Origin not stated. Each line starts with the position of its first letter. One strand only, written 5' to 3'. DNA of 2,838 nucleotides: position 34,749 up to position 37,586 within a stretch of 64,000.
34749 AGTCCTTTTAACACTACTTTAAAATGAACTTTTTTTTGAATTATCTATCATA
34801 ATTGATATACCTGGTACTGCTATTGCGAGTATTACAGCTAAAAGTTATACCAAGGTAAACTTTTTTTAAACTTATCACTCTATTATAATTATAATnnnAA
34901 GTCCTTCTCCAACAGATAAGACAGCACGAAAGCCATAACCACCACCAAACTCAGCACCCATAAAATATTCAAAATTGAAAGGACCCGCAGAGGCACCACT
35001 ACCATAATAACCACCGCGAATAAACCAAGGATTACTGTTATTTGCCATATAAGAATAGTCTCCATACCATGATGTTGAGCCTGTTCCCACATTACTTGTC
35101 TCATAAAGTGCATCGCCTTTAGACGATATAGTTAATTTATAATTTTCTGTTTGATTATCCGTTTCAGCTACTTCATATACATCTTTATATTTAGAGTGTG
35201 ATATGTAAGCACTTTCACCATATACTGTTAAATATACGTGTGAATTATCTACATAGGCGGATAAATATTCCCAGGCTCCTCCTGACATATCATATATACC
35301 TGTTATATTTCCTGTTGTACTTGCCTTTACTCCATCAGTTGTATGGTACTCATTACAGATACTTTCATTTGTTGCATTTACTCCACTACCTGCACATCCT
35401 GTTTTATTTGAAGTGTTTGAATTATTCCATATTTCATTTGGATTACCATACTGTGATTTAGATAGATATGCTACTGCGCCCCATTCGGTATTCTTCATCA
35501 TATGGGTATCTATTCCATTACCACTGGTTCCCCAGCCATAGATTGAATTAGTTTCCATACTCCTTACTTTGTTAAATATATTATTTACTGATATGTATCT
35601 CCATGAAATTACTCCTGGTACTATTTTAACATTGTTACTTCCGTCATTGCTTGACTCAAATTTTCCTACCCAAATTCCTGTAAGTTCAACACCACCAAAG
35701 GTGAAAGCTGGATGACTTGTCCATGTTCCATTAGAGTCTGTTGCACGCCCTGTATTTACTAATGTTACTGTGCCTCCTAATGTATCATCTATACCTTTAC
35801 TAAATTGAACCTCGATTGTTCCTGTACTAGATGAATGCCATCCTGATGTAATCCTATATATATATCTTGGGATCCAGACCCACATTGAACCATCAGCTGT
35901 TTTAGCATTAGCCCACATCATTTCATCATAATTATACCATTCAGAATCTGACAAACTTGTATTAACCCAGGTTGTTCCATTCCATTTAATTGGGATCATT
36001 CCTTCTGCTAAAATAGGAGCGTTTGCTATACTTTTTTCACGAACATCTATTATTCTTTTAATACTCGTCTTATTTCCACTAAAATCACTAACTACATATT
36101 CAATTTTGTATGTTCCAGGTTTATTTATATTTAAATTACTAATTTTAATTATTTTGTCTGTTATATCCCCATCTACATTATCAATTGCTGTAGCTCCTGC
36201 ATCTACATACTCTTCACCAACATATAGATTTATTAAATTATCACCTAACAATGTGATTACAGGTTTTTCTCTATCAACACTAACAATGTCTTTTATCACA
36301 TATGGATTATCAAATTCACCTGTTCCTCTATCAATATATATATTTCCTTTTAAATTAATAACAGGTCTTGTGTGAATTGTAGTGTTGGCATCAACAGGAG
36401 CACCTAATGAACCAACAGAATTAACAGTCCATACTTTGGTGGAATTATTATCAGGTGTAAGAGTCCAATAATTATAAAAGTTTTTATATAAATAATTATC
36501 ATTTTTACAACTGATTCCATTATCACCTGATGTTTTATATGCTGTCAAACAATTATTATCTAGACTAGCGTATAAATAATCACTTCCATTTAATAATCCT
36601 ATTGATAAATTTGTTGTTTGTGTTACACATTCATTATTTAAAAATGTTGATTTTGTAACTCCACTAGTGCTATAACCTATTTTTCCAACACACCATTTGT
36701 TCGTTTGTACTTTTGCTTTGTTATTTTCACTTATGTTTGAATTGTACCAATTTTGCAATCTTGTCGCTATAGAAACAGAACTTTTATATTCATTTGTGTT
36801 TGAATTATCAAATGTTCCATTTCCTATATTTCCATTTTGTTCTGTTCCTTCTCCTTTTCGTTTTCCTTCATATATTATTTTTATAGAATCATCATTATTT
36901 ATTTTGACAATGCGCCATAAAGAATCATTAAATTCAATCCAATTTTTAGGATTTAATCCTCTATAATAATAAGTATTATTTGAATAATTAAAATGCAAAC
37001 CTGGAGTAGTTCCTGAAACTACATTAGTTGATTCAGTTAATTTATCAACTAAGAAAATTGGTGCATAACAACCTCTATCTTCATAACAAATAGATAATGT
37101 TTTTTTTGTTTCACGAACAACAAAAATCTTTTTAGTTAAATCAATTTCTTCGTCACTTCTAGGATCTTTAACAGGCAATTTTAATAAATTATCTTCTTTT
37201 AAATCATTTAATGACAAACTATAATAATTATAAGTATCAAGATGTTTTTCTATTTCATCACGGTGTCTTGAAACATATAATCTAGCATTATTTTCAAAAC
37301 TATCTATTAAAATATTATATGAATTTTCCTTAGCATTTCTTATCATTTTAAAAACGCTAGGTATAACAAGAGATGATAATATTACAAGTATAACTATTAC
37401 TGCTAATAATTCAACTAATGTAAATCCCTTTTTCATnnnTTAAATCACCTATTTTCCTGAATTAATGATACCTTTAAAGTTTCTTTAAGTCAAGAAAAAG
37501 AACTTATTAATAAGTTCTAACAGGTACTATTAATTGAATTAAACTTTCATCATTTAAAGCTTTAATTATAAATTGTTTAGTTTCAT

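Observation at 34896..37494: Giant prepilin-like protein (prepilin N-terminus + DUF5011 + FGE-sulfatase-like domain) inserted between dnaN and mnmG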

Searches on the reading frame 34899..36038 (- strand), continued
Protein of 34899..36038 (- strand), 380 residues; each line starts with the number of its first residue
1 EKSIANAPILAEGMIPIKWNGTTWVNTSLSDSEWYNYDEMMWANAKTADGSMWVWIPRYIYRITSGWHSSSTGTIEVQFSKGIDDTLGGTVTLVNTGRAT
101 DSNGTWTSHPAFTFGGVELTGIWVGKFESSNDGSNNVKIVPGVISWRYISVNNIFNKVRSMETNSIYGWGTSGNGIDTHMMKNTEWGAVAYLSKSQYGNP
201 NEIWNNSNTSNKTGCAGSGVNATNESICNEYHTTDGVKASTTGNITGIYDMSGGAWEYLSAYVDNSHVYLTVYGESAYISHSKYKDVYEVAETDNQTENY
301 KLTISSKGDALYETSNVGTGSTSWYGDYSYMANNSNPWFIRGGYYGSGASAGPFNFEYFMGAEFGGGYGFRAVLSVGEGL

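Call 59: search_protein_representatives(protein=window:34899-36038:-)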
Query: 380 residues. Proteins with E-value up to 0.001 (for the whole library): 3996; up to 1e-10: 2883; up to 1e-30: 1037. The best 150 are listed.
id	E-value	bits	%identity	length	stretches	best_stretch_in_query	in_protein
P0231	1.2e-217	739.3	44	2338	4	5-355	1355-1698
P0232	3.7e-214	727.8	55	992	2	5-376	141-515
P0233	1.2e-199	680.0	41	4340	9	4-370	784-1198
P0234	3.0e-151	520.6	49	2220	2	4-377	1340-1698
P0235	9.4e-146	502.5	40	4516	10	33-347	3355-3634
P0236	3.9e-143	493.9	42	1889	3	5-376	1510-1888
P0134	4.8e-126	437.6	59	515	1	5-380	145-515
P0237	4.3e-125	434.5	42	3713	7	52-371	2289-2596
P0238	1.4e-120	419.7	58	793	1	5-377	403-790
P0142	4.0e-120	418.1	61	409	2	51-248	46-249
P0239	2.4e-119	415.6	56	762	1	3-375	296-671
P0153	1.6e-117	409.6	54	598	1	5-380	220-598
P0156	6.7e-117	407.5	56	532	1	5-379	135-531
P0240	5.2e-116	404.6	39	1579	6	20-345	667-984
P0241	1.6e-115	403.0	47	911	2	25-357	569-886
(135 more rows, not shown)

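Call 73: search_protein_families(library=pfam, proteins=[L045:10264-11298:+, L045:9935-10279:+, L032:5157-6182:+, L032:4756-5148:+, L045:7163-8818:+, L032:2520-4343:+, L067:277-3117:+], max_evalue=0.01)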
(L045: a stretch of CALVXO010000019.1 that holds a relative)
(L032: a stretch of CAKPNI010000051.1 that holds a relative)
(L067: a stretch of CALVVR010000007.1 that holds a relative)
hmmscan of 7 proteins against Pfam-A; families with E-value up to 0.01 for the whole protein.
L045:10264-11298:+ (344 aa): 1 family
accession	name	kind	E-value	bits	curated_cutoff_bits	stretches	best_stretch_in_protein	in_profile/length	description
PF00078.32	RVT_1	-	1.1e-15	58.3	29.6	1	72-272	8-205/205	Reverse transcriptase (RNA-dependent DNA polymerase)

L045:9935-10279:+ (114 aa): 3 families
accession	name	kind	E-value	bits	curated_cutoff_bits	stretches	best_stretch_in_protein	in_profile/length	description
PF22296.2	bAvd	-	7.6e-17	62.2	40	1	7-110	4-105/107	bAvd-like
PF05635.17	23S_rRNA_IVP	-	4.3e-05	24.1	33.8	1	2-105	1-104/106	23S rRNA-intervening sequence protein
PF21664.2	TBPIP_C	-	0.0076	16.7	27.2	1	31-84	26-79/115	TBP-interacting protein, C-terminal domain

L032:5157-6182:+ (341 aa): 1 family
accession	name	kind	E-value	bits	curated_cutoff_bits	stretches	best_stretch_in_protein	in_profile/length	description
PF00078.32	RVT_1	-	4.9e-20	72.6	29.6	1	72-274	8-205/205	Reverse transcriptase (RNA-dependent DNA polymerase)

L032:4756-5148:+ (130 aa): 2 families
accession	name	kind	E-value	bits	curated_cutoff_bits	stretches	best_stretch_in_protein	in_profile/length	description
PF22296.2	bAvd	-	9.6e-23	81.2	40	1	27-130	1-102/107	bAvd-like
PF05635.17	23S_rRNA_IVP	-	2.2e-07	31.5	33.8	1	26-129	2-105/106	23S rRNA-intervening sequence protein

L045:7163-8818:+ (551 aa): 1 family
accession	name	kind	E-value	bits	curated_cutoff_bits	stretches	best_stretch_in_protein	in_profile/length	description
PF07963.17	N_methyl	-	0.0018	18.2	21.2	1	9-32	4-27/27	Prokaryotic N-terminal methylation motif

L032:2520-4343:+ (607 aa): 3 families
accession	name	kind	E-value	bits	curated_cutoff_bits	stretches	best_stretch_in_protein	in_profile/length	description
PF05423.18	Mycobact_memb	-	0.00055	20.3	21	0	18-105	6-91/139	Mycobacterium membrane protein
PF07963.17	N_methyl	-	0.0019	18.1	21.2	1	8-31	2-25/27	Prokaryotic N-terminal methylation motif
PF03781.23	FGE-sulfatase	-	0.0023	18.1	23.3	1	457-512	142-197/255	Sulfatase-modifying factor enzyme 1-like domain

L067:277-3117:+ (946 aa): 2 families
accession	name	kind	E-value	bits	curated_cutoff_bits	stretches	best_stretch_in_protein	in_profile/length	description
PF16403.11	Bact_surface_Ig-like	-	6.3e-06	26.6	27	1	230-292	11-71/71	Bacterial surface protein, Ig-like domain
PF07963.17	N_methyl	-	8.4e-05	22.4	21.2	1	11-33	4-26/27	Prokaryotic N-terminal methylation motif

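Call 96: find_encoding_contigs(protein=P0131, flank=10000, max_places=2)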
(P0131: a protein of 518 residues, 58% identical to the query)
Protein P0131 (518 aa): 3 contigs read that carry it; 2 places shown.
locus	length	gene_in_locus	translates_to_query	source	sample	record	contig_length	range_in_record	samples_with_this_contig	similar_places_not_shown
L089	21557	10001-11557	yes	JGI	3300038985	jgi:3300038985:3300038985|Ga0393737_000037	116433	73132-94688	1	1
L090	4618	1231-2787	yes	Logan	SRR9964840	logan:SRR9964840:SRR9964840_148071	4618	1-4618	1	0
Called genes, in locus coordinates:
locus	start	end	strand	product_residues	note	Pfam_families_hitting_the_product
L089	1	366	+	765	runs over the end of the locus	PF00717:Peptidase_S24 (weak)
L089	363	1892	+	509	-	-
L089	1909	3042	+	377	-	PF09823:DUF2357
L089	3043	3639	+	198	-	-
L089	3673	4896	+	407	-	-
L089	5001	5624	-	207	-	-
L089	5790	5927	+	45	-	-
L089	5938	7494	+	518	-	PF00239:Resolvase, PF07508:Recombinase, PF13408:Zn_ribbon_recom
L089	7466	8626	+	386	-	PF23577:LysM_RLK (faint), PF23472:LysM2_CERK1_LYK3_4_5 (faint), PF01381:HTH_3 (faint), PF01476:LysM, PF01476:LysM, PF23473:LysM3_LYK4_5 (weak), PF01476:LysM, PF23473:LysM3_LYK4_5 (weak), +4 more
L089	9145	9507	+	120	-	PF08000:bPH_1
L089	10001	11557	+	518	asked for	PF07963:N_methyl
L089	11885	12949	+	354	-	PF00079:Serpin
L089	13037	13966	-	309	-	PF00704:Glyco_hydro_18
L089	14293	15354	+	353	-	PF20990:DUF2207_C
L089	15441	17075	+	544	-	PF02463:SMC_N (faint), PF00005:ABC_tran, PF13304:AAA_21 (weak), PF12848:ABC_tran_Xtn, PF00005:ABC_tran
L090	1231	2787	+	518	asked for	PF07963:N_methyl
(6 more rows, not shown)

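Call 97: find_encoding_contigs(protein=P0124, flank=10000, max_places=2)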
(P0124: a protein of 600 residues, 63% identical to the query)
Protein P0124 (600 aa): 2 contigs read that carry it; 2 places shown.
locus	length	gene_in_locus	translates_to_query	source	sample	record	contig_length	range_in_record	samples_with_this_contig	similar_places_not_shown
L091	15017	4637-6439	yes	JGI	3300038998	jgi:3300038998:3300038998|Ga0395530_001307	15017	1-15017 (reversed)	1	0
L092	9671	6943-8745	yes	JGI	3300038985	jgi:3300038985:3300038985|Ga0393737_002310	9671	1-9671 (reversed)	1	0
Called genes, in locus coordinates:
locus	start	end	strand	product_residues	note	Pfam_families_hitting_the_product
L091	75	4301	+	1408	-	PF07963:N_methyl (weak), PF02494:HYR (faint), PF13750:Big_3_3 (faint), PF15418:DUF4625 (faint), PF16403:Bact_surface_Ig-like, PF18981:InlK_D3 (faint), PF23237:HYR_4C (faint), PF16403:Bact_surface_Ig-like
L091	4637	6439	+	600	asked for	PF07963:N_methyl (weak), PF16403:Bact_surface_Ig-like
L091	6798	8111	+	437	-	PF13393:tRNA-synt_His, PF00587:tRNA-synt_2b, PF03129:HGTP_anticodon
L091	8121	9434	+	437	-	PF01336:tRNA_anti-codon, PF00152:tRNA-synt_2, PF01409:tRNA-synt_2d (faint)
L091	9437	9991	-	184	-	-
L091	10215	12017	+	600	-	PF13230:GATase_4 (weak), PF13522:GATase_6, PF13537:GATase_7, PF01380:SIS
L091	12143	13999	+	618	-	PF07963:N_methyl (weak), PF16403:Bact_surface_Ig-like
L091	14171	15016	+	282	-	?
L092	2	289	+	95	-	?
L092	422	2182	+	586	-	PF07963:N_methyl (weak), PF16403:Bact_surface_Ig-like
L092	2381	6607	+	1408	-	PF07963:N_methyl (weak), PF02494:HYR (faint), PF13750:Big_3_3 (faint), PF15418:DUF4625 (faint), PF16403:Bact_surface_Ig-like, PF18981:InlK_D3 (faint), PF23237:HYR_4C (faint), PF16403:Bact_surface_Ig-like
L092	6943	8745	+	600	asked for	PF07963:N_methyl (weak), PF16403:Bact_surface_Ig-like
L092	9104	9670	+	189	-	?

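Call 98: find_encoding_contigs(protein=P0126, flank=10000, max_places=2)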
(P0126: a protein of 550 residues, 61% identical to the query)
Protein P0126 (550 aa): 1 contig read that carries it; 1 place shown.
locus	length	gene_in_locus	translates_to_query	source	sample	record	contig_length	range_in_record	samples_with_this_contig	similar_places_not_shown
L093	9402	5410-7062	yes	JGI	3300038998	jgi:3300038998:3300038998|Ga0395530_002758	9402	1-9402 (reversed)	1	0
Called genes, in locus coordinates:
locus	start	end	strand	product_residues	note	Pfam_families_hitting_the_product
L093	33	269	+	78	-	-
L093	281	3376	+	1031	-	PF00133:tRNA-synt_1, PF09334:tRNA-synt_1g, PF08264:Anticodon_1, PF19302:DUF5915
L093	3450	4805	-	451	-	PF00437:T2SSE, PF13401:AAA_22 (faint)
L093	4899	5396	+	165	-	-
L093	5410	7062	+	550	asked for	-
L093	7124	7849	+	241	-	-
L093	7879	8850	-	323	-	PF07670:Gate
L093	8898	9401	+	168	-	?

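Call 99: find_encoding_contigs(protein=P0128, flank=10000, max_places=2)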
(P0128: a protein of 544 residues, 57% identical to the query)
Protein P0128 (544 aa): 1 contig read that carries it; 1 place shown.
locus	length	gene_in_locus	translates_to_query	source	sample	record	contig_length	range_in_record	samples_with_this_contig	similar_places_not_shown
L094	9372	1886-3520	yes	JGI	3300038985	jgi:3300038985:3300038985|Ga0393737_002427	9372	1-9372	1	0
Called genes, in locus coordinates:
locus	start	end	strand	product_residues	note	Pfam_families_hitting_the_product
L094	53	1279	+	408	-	PF01566:Nramp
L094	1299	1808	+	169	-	PF01325:Fe_dep_repress, PF02742:Fe_dep_repr_C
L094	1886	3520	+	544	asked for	PF07963:N_methyl (weak)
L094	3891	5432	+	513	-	PF03323:GerA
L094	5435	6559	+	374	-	PF25198:Spore_GerAC_N, PF05504:Spore_GerAC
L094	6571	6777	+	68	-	-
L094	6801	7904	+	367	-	PF03845:Spore_permease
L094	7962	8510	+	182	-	PF02677:QueH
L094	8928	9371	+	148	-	?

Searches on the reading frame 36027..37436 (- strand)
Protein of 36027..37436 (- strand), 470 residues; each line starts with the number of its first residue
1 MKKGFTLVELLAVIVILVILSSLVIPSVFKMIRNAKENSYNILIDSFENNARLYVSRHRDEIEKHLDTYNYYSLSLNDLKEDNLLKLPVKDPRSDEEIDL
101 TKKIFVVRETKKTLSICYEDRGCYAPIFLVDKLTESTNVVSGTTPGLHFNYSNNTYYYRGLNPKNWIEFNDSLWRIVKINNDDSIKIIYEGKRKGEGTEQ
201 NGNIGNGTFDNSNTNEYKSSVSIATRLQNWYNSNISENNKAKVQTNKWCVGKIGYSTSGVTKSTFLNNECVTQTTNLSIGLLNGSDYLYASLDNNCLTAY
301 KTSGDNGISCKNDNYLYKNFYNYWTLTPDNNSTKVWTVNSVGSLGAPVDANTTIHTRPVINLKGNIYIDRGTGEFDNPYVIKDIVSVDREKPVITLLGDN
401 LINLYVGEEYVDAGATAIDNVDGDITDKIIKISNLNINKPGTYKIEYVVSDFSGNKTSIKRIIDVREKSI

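Call 76: predict_structure(alignment_id=A2)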
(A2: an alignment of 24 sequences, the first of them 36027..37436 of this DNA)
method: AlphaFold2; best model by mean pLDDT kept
length: 470 residues; sequences in the alignment: 24
mean_pLDDT: 87.2   pTM: 0.70
mean pLDDT of the five models: 87.2, 84.6, 83.2, 82.7, 81.0
residues with pLDDT >= 90: 226; 70-90: 217; 50-70: 25; < 50: 2
segments of 3 or more residues with pLDDT < 50: none
pLDDT, mean of each block of 10 residues (from residue 1): 61 83 79 86 92 91 79 91 88 88 86 83 81 90 93 91 95 96 95 94 91 74 87 93 91 86 87 91 94 85 71 94 93 91 87 94 87 92 66 88 90 88 84 90 92 79 86
secondary structure, 60 per line:
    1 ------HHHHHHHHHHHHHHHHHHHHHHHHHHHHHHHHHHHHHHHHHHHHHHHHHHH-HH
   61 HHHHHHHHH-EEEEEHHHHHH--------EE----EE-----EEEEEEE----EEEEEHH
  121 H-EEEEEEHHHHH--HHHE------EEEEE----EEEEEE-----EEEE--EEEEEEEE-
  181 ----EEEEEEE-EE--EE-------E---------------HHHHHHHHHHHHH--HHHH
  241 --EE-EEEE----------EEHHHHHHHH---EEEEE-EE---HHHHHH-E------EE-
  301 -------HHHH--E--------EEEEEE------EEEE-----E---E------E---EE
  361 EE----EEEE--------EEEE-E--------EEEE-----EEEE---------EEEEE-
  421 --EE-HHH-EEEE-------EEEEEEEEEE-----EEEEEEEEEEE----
elements in order: H7-57 H59-69 E71-75 H76-81 E103-109 E114-118 E123-128 H129-133 E146-150 E155-160 E166-169 E172-179 E185-191 H222-234 H237-240 E246-249 H262-269 E273-277 H284-289 H308-311 E323-328 E335-338 E359-362 E367-370 E379-382 E393-396 E402-405 E415-419 E430-433 E441-450 E456-466

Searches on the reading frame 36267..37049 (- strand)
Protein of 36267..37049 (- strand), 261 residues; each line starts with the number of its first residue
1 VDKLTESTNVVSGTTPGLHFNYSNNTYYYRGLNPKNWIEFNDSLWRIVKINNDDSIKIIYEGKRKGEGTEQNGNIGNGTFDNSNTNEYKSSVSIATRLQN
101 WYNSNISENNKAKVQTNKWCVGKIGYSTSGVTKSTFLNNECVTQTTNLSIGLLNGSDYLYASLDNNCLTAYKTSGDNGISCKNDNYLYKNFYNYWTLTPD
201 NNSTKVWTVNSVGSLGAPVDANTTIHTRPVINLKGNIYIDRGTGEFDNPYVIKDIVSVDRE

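Call 65: find_homologous_proteins(query=window:36267-37049:-, max_evalue=0.001)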
Query window:36267-37049:- (261 aa): 9 proteins with E <= 0.001 among 409 candidates.
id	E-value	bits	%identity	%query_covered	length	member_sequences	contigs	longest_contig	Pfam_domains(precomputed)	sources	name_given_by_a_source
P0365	1.5e-21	95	35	89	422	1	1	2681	PF07963.18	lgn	-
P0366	5.3e-19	87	37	66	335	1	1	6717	PF07963.18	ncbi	-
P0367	1.1e-16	79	33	89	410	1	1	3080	-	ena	-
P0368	5.9e-16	77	36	88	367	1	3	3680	-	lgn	-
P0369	3.1e-15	74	32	88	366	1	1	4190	-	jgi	-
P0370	4.2e-14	71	31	88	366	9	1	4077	-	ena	-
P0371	1.4e-13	69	33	97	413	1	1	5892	-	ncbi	-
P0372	9.1e-6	43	41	39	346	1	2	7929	-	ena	-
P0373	5.2e-5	41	41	39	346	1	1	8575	-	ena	-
